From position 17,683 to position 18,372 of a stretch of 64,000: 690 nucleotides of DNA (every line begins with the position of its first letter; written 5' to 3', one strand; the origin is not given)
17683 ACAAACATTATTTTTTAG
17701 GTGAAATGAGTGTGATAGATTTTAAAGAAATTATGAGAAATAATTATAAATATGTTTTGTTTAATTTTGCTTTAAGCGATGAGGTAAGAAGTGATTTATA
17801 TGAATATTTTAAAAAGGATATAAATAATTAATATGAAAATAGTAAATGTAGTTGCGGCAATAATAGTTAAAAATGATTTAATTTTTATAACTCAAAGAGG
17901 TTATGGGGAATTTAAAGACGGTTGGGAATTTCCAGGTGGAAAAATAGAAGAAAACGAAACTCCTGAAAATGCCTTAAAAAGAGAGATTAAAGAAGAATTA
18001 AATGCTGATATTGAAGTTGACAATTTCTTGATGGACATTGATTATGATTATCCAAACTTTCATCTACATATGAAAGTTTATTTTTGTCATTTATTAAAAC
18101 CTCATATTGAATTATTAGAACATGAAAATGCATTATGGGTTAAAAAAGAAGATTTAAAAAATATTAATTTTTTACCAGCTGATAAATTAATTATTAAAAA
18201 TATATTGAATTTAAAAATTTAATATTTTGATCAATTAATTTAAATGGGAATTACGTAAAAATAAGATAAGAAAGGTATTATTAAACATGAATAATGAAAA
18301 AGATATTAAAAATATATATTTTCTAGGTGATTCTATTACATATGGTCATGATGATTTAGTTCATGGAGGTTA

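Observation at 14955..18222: PLD(HKD)-nuclease/SF2-helicase fusion protein with a 320-aa uncharacterised C-terminal domain, translationally coupled to a NUDIX hydrolase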

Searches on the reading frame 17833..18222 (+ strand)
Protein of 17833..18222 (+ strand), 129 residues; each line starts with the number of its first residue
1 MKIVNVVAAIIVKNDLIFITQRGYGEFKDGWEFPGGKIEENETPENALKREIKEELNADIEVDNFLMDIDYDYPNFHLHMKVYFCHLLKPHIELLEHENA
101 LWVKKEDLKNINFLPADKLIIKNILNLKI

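Call 3: search_protein_families(library=pfam, proteins=[window:17833-18222:+], max_evalue=0.01)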
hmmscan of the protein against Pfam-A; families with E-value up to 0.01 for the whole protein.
window:17833-18222:+ (129 aa): 3 families
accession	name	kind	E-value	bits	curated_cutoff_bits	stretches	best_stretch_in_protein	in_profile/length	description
PF14815.12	NUDIX_4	-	1.7e-17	63.7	35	1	7-122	2-112/113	NUDIX domain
PF00293.34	NUDIX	-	2.2e-16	60.5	21.1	1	7-117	6-127/134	NUDIX domain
PF22327.2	Nudt16-like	-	8e-05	23.1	27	1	32-77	36-81/161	U8 snoRNA-decapping enzyme-like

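Call 4: search_protein_families(library=padloc, proteins=[window:17833-18222:+], max_evalue=0.01)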
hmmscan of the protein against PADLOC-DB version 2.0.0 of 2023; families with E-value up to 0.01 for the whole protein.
window:17833-18222:+ (129 aa): 1 family
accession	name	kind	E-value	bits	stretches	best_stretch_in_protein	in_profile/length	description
PDLC04899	PDC-S07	-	1.7e-48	161.7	1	1-126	3-130/135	-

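Call 5: search_protein_families(library=ncbifam, proteins=[window:17833-18222:+], max_evalue=0.01)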
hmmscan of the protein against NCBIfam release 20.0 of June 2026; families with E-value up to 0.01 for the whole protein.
window:17833-18222:+ (129 aa): 16 families
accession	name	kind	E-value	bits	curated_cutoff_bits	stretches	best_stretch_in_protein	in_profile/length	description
NF006530.0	PRK08999.1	equivalog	1.2e-27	96.8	245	1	1-124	3-128/315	Nudix family hydrolase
TIGR00586.1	mutt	equivalog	8.7e-26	90.4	97.9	1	1-124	2-127/129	8-oxo-dGTP diphosphatase MutT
NF007834.0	PRK10546.1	equivalog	6.6e-22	77.8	156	1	1-127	1-128/135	pyrimidine (deoxy)nucleoside triphosphate diphosphatase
NF008044.0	PRK10776.1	equivalog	1.6e-21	76.6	148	1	2-124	2-126/130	8-oxo-dGTP diphosphatase MutT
NF001936.0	PRK00714.1-3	equivalog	4.5e-11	42.9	118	1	7-119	10-130/155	RNA pyrophosphohydrolase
TIGR02705.1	nudix_YtkD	equivalog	6.1e-10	38.8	154.4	1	28-87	44-103/156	RNA deprotection pyrophosphohydrolase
NF012016.0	PRK15472.1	equivalog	4.7e-08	32.8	95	1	21-116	23-130/141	nucleoside triphosphatase NudI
NF001937.0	PRK00714.1-4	equivalog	1.3e-07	31.4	139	1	6-59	11-61/161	RNA pyrophosphohydrolase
NF001938.0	PRK00714.1-5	equivalog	3.9e-07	29.6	116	1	5-78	15-96/172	RNA pyrophosphohydrolase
NF003785.0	PRK05379.1-1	equivalog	7.6e-07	28.6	418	1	6-65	205-264/347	bifunctional nicotinamide-nucleotide adenylyltransferase/Nudix hydroxylase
NF001934.0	PRK00714.1-1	equivalog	3.8e-05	23.2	241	1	9-57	14-59/176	RNA pyrophosphohydrolase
NF001935.0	PRK00714.1-2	equivalog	6.4e-05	22.5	259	1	27-57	29-59/183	RNA pyrophosphohydrolase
NF008736.0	PRK11762.1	equivalog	0.00012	21.7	169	1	7-82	52-127/186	ADP compounds hydrolase NudE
NF006961.0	PRK09438.1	equivalog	0.00029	20.3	103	1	17-71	22-75/151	dihydroneopterin triphosphate diphosphatase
NF041652.1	Nud_hyd_Dein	equivalog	0.0013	18.9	200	1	13-67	24-81/152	Nudix hydrolase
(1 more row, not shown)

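Call 7: search_solved_structures(query=window:17833-18222:+, max_evalue=0.001, show_alignments=2)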
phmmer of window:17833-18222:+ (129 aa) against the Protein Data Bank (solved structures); distinct sequences matched with E-value up to 0.001: 35.
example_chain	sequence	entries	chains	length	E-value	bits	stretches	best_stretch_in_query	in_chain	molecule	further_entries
3gwy_A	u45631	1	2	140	1.2e-20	77.2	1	2-124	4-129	Putative CTP pyrophosphohydrolase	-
3hhj_A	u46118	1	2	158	2.4e-20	76.2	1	4-126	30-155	Mutator mutT protein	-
5x1x_A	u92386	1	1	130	3.6e-20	75.7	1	2-124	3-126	Mutator mutT protein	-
3r03_A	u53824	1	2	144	1.4e-16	64.1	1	6-121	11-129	NUDIX hydrolase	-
3ees_A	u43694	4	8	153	1.9e-14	57.2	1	5-124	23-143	Probable pyrophosphohydrolase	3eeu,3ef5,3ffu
4v14_A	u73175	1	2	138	2.2e-14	56.9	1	1-125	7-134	MUTATOR MUTT PROTEIN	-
2rrk_A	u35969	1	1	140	1.3e-12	51.2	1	1-125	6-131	CTP pyrophosphohydrolase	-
7syc_A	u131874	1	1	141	1.6e-12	50.9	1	10-124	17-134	7,8-dihydro-8-oxoguanine-triphosphatase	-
1mut_A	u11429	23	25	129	2.7e-11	47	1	7-123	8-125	NUCLEOSIDE TRIPHOSPHATE PYROPHOSPHOHYDROLASE | Mutator mutT protein | 7,8-dihydro-8-oxoguanine-triphosphatase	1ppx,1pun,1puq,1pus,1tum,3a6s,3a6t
5zrc_A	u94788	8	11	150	8.6e-10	42.1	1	6-123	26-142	Putative mutator protein MutT2/NUDIX hydrolase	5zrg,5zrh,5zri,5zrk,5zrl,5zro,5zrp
6dt3_A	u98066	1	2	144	3.6e-06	30.4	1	23-119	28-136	Nucleoside triphosphatase NudI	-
4dyw_A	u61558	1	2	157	4.7e-06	30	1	9-109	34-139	MutT/NUDIX family protein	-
3son_A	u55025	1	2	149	5.1e-06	29.9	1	28-81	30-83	Hypothetical NUDIX hydrolase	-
2azw_A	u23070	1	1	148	1.3e-05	28.5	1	31-80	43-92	MutT/nudix family protein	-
1jrk_A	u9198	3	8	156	1.6e-05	28.3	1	8-67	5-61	Nudix homolog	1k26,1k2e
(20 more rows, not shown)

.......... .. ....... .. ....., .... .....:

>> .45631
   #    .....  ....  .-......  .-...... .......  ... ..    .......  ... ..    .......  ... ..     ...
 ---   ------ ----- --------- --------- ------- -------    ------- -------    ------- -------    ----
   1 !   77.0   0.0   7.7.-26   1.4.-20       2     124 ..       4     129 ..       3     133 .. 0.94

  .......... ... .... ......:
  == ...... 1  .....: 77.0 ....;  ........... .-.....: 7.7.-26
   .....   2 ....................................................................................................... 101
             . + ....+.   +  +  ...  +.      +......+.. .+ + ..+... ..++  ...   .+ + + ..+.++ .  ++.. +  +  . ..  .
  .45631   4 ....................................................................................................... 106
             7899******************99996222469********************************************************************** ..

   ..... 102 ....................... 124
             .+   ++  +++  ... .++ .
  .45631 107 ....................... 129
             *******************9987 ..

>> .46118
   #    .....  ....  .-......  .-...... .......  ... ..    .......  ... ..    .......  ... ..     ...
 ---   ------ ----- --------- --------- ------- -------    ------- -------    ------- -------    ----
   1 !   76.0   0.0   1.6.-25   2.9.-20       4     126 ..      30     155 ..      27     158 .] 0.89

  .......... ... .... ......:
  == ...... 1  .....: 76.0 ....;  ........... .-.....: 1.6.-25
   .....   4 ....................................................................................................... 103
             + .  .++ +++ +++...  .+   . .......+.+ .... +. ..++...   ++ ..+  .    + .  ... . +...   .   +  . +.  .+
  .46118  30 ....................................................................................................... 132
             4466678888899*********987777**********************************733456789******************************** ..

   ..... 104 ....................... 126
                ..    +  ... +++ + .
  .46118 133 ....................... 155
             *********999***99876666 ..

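Call 22: find_homologous_proteins(query=window:17833-18222:+, max_evalue=0.00001)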
Query window:17833-18222:+ (129 aa): 8000 proteins with E <= 0.00001 among 8000 candidates; the best 120 are listed.
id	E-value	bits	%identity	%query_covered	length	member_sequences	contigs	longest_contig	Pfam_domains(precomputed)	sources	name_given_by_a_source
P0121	2.4e-78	279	98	100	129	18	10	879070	PF00293.35,PF14815.13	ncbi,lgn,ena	-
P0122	2.2e-77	275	97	100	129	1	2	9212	PF00293.35,PF14815.13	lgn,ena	-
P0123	8.5e-77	274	96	100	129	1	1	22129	PF00293.35,PF14815.13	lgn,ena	-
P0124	1.8e-55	205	69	96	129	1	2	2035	PF00293.35,PF14815.13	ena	-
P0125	3.2e-55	204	69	96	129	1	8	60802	PF00293.35,PF14815.13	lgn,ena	-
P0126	3.3e-55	204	69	96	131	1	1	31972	PF00293.35,PF14815.13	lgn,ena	-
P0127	1.0e-50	189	66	96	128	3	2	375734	PF00293.35,PF14815.13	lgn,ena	-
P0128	1.9e-50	188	64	96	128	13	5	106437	PF00293.35,PF14815.13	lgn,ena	-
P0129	4.9e-50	187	63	98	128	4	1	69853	PF00293.35,PF14815.13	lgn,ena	-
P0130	1.3e-49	186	65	99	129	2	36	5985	PF00293.35,PF14815.13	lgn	-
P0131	1.8e-49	185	66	96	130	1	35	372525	PF00293.35,PF14815.13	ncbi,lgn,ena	-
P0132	2.6e-49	185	65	96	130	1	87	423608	PF00293.35,PF14815.13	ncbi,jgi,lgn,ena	jgi:8-oxo-dGTP diphosphatase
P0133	3.6e-49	184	65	96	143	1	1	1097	PF00293.35,PF14815.13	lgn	-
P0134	3.7e-49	184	65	96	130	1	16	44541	PF00293.35,PF14815.13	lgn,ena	-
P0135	5.2e-49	184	65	96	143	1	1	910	PF00293.35,PF14815.13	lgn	-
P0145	1.0e-47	179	69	91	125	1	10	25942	PF00293.35,PF14815.13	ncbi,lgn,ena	-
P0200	1.2e-45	173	61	96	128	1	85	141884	PF00293.35,PF14815.13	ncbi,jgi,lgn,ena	jgi:8-oxo-dGTP diphosphatase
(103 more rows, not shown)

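Call 27: find_encoding_contigs(protein=P0132, flank=5000, max_places=5)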
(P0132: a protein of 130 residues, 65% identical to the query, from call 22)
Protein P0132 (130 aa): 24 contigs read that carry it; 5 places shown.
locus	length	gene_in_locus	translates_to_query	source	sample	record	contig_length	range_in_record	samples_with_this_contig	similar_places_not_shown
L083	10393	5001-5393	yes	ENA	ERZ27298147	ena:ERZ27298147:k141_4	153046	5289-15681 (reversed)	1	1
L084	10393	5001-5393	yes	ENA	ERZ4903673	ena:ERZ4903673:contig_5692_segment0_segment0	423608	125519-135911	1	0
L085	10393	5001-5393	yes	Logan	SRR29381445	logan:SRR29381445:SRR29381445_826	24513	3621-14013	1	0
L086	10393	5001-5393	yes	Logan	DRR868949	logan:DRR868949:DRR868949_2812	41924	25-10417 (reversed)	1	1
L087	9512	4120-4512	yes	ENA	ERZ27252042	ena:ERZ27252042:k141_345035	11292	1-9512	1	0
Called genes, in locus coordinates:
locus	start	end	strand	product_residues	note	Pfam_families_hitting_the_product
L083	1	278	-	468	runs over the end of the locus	PF01580:FtsK_SpoIIIE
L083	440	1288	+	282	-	PF13556:HTH_30 (weak)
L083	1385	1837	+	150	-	PF03852:Vsr, PF18741:MTES_1575 (faint)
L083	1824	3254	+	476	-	PF02976:MutH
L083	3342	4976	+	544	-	PF00145:DNA_methylase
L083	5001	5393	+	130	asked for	PF00293:NUDIX, PF14815:NUDIX_4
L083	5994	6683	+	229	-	PF13240:Zn_Ribbon_1 (weak)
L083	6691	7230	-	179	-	PF01966:HD (weak)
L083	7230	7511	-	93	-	-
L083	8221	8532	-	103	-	PF14267:DUF4357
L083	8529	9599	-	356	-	PF10117:McrBC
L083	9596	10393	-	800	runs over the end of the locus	PF01878:EVE (faint), PF07728:AAA_5, PF20720:nSTAND3 (weak), PF28529:McrB_lid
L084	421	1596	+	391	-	PF07905:PucR, PF13556:HTH_30 (weak)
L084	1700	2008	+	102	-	-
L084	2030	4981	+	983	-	PF13091:PLDc_2, PF00270:DEAD, PF04851:ResIII, PF18766:SWI2_SNF2, PF00271:Helicase_C, PF26350:DUF8090, PF11907:DUF3427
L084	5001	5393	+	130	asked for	PF00293:NUDIX, PF14815:NUDIX_4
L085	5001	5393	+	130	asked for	PF00293:NUDIX, PF14815:NUDIX_4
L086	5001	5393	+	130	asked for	PF00293:NUDIX, PF14815:NUDIX_4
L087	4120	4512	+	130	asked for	PF00293:NUDIX, PF14815:NUDIX_4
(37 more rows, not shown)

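Call 28: find_encoding_contigs(protein=P0200, flank=5000, max_places=5)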
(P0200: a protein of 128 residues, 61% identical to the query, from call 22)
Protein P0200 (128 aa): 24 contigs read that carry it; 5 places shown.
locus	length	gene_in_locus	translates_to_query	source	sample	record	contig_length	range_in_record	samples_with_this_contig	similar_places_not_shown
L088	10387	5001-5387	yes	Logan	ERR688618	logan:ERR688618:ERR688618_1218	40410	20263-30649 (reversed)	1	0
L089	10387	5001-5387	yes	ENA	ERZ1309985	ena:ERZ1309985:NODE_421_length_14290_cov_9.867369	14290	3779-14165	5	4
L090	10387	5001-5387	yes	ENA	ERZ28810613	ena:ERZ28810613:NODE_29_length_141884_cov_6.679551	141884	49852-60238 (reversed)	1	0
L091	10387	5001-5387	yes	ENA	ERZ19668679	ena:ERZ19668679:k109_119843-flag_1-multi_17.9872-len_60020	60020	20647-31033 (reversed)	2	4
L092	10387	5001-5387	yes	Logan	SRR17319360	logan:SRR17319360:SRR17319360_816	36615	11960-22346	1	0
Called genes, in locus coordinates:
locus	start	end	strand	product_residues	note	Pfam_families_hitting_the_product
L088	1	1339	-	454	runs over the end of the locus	PF05958:tRNA_U5-meth_tr, PF02005:TRM (weak), PF02475:TRM5-TYW2_MTfase (weak), PF03602:Cons_hypoth95, PF05175:MTS, PF09445:Methyltransf_15 (weak), PF13649:Methyltransf_25, PF13847:Methyltransf_31, +1 more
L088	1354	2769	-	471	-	PF18928:DUF5677 (weak)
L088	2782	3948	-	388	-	PF03486:HI0933_like, PF22780:HI0933_like_1st (weak)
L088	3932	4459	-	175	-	PF14512:TM1586_NiRdase, PF00881:Nitroreductase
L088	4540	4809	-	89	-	PF00312:Ribosomal_S15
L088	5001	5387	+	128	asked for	PF00293:NUDIX, PF14815:NUDIX_4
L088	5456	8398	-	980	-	PF13091:PLDc_2, PF00270:DEAD, PF04851:ResIII, PF18766:SWI2_SNF2, PF00271:Helicase_C, PF26350:DUF8090, PF11907:DUF3427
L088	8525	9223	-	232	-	PF02308:MgtC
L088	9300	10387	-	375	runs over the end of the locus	PF01381:HTH_3, PF12844:HTH_19 (weak), PF13560:HTH_31 (weak)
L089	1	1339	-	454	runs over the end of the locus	PF05958:tRNA_U5-meth_tr, PF02475:TRM5-TYW2_MTfase (weak), PF03602:Cons_hypoth95, PF05175:MTS, PF09445:Methyltransf_15 (weak), PF13649:Methyltransf_25, PF13847:Methyltransf_31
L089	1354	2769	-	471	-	PF18928:DUF5677 (weak)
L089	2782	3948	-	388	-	PF03486:HI0933_like, PF22780:HI0933_like_1st (weak)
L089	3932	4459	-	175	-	PF14512:TM1586_NiRdase, PF00881:Nitroreductase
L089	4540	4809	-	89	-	PF00312:Ribosomal_S15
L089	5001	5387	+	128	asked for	PF00293:NUDIX, PF14815:NUDIX_4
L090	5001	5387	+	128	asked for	PF00293:NUDIX, PF14815:NUDIX_4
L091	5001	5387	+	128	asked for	PF00293:NUDIX, PF14815:NUDIX_4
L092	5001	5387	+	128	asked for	PF00293:NUDIX, PF14815:NUDIX_4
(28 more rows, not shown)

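Call 29: find_encoding_contigs(protein=P0127, flank=5000, max_places=4)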
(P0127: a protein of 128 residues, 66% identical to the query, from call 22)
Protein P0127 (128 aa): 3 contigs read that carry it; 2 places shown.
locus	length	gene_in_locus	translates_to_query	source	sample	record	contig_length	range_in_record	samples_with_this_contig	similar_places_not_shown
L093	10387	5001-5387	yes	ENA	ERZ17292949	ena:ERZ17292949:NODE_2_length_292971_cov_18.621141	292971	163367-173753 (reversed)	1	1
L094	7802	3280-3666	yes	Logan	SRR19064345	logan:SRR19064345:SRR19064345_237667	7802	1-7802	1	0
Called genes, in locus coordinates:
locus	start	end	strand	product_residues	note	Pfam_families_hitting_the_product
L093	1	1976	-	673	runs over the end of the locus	PF09848:SLFN-g3_helicase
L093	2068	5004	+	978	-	PF13091:PLDc_2, PF00270:DEAD, PF04851:ResIII, PF18766:SWI2_SNF2 (weak), PF00271:Helicase_C, PF26350:DUF8090, PF11907:DUF3427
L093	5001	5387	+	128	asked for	PF00293:NUDIX, PF14815:NUDIX_4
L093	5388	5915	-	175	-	PF12844:HTH_19, PF13560:HTH_31, PF01381:HTH_3, PF13443:HTH_26 (weak)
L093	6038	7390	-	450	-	PF00251:Glyco_hydro_32N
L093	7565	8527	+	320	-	PF13304:AAA_21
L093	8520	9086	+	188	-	-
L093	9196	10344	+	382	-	PF00465:Fe-ADH, PF13685:Fe-ADH_2, PF25137:ADH_Fe_C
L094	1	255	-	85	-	?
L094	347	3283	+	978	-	PF13091:PLDc_2, PF00270:DEAD, PF04851:ResIII, PF18766:SWI2_SNF2 (weak), PF00271:Helicase_C, PF26350:DUF8090, PF11907:DUF3427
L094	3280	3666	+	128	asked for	PF00293:NUDIX, PF14815:NUDIX_4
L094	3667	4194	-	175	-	PF12844:HTH_19, PF13560:HTH_31, PF01381:HTH_3, PF13443:HTH_26 (weak)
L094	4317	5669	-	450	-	PF00251:Glyco_hydro_32N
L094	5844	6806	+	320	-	PF13304:AAA_21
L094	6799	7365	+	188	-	-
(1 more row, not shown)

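Call 30: find_encoding_contigs(protein=P0145, flank=5000, max_places=4)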
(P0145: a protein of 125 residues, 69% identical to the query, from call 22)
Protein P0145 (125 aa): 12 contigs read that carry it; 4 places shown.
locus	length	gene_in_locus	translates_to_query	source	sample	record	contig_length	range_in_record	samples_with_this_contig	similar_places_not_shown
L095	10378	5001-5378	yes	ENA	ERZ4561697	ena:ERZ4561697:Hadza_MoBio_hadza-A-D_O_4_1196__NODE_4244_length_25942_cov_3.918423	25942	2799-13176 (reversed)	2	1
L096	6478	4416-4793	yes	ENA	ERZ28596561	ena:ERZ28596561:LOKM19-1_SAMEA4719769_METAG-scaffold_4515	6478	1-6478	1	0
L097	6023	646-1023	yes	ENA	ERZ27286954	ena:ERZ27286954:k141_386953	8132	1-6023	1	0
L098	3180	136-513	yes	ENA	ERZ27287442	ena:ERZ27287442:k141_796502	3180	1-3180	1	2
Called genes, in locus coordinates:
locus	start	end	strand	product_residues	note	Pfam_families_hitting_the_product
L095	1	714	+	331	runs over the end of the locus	PF00579:tRNA-synt_1b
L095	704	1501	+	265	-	PF00702:Hydrolase (faint), PF05116:S6PP (faint), PF08282:Hydrolase_3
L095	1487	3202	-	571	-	PF02878:PGM_PMM_I, PF02879:PGM_PMM_II, PF02880:PGM_PMM_III, PF00408:PGM_PMM_IV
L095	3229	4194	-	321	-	PF00849:PseudoU_synth_2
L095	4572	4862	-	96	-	-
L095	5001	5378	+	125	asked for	PF00293:NUDIX, PF14815:NUDIX_4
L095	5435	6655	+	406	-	PF03315:SDH_beta, PF03313:SDH_alpha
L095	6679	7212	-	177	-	-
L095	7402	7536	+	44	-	-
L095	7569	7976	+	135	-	-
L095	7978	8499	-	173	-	PF00881:Nitroreductase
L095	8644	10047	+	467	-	PF01637:ATPase_2, PF13173:AAA_14 (weak), PF03008:DUF234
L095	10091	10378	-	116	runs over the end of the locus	-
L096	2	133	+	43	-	?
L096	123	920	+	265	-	PF00702:Hydrolase (faint), PF05116:S6PP (faint), PF08282:Hydrolase_3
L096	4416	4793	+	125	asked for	PF00293:NUDIX, PF14815:NUDIX_4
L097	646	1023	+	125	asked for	PF00293:NUDIX, PF14815:NUDIX_4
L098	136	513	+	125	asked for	PF00293:NUDIX, PF14815:NUDIX_4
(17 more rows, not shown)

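Call 35: find_related_loci(query=A2, collection=metagenome_contigs, flank=6000)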
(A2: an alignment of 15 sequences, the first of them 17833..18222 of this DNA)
Query A2 (129 aa) in metagenome_contigs; peptide patterns used: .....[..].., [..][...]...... (x = any residue, [..] = any of these).
600 stretches matched a pattern (row limit reached: there are more); 591 encode a relative of the query (tblastn E <= 1e-3); the best 80 are kept; 80 distinct loci.
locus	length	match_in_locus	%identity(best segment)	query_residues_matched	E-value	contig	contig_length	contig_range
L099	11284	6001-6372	61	1-124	1e-49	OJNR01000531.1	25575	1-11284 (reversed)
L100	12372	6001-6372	61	1-124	1e-49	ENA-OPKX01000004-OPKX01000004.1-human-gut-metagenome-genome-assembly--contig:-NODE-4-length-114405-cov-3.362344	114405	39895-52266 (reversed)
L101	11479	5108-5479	61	1-124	1e-49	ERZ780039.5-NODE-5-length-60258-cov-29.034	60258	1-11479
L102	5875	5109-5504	57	1-127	2e-49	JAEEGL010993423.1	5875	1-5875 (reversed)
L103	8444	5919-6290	59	1-124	8e-48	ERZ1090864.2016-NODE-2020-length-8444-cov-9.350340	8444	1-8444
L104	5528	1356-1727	59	1-124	1e-47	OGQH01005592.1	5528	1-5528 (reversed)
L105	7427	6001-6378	55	1-126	1e-47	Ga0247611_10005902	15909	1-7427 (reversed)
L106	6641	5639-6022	55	2-129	2e-47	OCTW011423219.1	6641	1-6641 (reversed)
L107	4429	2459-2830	60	1-124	5e-47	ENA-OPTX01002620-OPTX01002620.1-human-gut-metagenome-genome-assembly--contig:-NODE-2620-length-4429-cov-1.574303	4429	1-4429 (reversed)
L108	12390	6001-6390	57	1-126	5e-47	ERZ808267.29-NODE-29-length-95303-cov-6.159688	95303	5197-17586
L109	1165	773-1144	56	1-124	8e-49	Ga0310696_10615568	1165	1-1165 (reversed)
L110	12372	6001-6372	58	1-124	1e-46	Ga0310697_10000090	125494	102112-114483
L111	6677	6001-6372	57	1-124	2e-46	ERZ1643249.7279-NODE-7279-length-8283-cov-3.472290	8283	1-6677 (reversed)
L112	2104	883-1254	57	1-124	2e-46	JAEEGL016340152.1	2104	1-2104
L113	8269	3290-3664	53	1-125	3e-46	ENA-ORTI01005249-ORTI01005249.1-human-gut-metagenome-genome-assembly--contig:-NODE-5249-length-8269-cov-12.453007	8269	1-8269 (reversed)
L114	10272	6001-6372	58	1-124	2e-46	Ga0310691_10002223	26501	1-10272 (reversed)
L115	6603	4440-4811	56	1-124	4e-46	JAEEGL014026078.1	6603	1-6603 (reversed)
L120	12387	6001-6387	57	1-129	6e-46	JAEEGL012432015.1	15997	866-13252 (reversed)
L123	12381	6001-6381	54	1-127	2e-45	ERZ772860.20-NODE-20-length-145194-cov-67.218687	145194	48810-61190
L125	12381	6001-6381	54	1-127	2e-45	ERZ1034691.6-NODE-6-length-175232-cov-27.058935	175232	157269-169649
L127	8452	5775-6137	58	1-121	1e-45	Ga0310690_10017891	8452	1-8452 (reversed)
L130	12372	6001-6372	57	2-124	4e-45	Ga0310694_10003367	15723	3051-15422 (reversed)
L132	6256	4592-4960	53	2-124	3e-45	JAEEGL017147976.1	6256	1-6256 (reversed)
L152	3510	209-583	57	1-124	2e-44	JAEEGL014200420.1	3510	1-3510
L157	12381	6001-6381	54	1-127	3e-44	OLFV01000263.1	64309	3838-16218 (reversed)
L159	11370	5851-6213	60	1-117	1e-43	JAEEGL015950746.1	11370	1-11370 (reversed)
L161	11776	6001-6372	55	1-124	9e-44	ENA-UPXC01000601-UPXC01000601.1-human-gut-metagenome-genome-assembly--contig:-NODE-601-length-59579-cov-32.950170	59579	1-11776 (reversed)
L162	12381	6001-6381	54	1-127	6e-44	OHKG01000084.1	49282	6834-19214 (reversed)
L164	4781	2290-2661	56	1-124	9e-44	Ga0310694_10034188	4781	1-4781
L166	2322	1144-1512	54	2-124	7e-44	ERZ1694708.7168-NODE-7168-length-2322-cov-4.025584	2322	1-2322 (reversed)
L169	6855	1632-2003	51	1-124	2e-43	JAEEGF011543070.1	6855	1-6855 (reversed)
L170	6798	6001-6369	54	2-124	2e-43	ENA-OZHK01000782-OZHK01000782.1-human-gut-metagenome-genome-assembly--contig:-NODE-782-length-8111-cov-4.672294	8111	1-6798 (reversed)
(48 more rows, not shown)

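Call 39: search_protein_families(library=pfam, alignment_id=A3, max_evalue=0.0001)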
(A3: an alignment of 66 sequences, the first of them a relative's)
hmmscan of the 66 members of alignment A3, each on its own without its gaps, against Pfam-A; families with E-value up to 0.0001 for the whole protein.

A. member 1, L104:3-1082:+ (359 aa): 1 family
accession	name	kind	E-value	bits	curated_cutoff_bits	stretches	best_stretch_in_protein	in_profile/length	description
PF18732.6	HEPN_AbiA_CTD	-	6.2e-50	169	27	1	213-339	3-128/132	HEPN like, Abia C-terminal domain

B. families by the number of members that match (of 66 scanned): 65 families (the first 25 are shown)
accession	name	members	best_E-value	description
PF03852.21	Vsr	3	9e-33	DNA mismatch endonuclease Vsr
PF03352.18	Adenine_glyco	2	5.1e-70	Methyladenine glycosylase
PF07690.21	MFS_1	2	1.5e-44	Major Facilitator Superfamily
PF09848.15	SLFN-g3_helicase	2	6.7e-38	Schlafen group 3, DNA/RNA helicase domain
PF03235.19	GmrSD_N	2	2.5e-33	GmrSD restriction endonuclease, N-terminal domain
PF13304.12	AAA_21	2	1e-16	AAA domain, putative AbiEii toxin, Type IV TA system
PF02661.23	Fic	2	3.5e-15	Fic/DOC family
PF00583.31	Acetyltransf_1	2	3.8e-15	Acetyltransferase (GNAT) family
PF07510.16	GmrSD_C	2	8.7e-14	GmrSD restriction endonucleases, C-terminal domain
PF13508.13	Acetyltransf_7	2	5.2e-10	Acetyltransferase (GNAT) domain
PF13673.13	Acetyltransf_10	2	6.7e-09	Acetyltransferase (GNAT) domain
PF02498.22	Bro-N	2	4.7e-07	BRO family, N-terminal domain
PF02781.21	G6PD_C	1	2.3e-97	Glucose-6-phosphate dehydrogenase, C-terminal domain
PF13354.11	Beta-lactamase2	1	1.5e-70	Beta-lactamase enzyme family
PF24741.1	AlkZ-rel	1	4.2e-69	AlkZ related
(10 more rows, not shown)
